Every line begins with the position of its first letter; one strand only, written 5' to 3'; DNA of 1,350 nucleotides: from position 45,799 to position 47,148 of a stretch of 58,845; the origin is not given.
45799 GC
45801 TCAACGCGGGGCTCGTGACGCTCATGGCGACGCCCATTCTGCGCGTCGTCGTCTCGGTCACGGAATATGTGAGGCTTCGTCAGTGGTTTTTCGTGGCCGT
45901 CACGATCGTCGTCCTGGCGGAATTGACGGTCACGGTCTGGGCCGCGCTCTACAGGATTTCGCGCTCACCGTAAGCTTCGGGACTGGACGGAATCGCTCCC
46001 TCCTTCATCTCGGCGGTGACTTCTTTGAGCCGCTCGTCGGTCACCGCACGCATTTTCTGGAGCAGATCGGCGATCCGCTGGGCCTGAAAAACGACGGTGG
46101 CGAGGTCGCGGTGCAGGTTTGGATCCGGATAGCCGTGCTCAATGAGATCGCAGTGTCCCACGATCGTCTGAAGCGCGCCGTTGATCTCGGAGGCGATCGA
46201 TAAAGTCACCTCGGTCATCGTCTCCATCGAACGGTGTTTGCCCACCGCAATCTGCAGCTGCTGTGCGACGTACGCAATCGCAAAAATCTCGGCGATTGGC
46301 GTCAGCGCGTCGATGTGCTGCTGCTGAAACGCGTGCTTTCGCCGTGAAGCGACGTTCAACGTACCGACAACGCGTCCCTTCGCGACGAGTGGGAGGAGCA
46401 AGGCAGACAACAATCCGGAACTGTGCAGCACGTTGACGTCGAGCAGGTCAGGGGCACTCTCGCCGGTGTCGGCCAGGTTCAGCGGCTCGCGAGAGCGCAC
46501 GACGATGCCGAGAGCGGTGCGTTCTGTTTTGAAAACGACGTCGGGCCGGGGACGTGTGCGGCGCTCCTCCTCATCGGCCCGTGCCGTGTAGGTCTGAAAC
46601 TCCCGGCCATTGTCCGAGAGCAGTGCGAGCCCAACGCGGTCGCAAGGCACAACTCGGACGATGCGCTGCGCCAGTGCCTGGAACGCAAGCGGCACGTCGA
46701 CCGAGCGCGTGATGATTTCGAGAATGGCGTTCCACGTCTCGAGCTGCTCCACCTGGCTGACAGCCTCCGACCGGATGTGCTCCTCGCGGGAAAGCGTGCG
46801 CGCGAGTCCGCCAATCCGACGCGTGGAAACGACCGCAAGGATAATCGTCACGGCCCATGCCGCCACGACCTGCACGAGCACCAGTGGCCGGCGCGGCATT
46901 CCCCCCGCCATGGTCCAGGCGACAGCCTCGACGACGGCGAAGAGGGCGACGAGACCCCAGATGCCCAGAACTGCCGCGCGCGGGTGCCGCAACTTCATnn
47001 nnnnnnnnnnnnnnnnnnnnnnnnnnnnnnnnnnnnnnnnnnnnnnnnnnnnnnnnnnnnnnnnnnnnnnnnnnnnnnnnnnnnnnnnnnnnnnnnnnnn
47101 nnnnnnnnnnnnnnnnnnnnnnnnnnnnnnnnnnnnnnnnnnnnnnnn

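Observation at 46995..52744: Translationally coupled SNF2 ATPase + PglX/MmeI-like N6-adenine methyltransferase with none of the known partner genes: candidate minimal defence/epigenetic system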

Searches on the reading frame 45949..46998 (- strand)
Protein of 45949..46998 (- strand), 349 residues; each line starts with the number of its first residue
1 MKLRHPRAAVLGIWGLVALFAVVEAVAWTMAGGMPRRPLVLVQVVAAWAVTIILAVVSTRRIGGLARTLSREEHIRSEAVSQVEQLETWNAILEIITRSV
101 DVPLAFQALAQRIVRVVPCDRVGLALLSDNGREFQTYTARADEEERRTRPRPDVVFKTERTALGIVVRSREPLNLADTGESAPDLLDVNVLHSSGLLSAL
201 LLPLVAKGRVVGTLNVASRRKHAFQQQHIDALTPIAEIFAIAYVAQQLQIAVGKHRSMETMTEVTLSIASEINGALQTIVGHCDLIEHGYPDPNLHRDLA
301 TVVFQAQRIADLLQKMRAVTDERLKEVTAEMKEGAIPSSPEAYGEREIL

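Call 12: search_protein_families(library=pfam, proteins=[window:45949-46998:-], max_evalue=0.01)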
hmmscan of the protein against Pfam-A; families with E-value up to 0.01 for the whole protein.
window:45949-46998:- (349 aa): 3 families
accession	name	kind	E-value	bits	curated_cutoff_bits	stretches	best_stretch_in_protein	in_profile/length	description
PF01590.32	GAF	-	1.7e-14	54.9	22.4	1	105-242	5-132/133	GAF domain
PF13185.12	GAF_2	-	4.8e-14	53.2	28.6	1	106-242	8-134/136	GAF domain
PF13492.12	GAF_3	-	0.00025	21.9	27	1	106-238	6-122/129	GAF domain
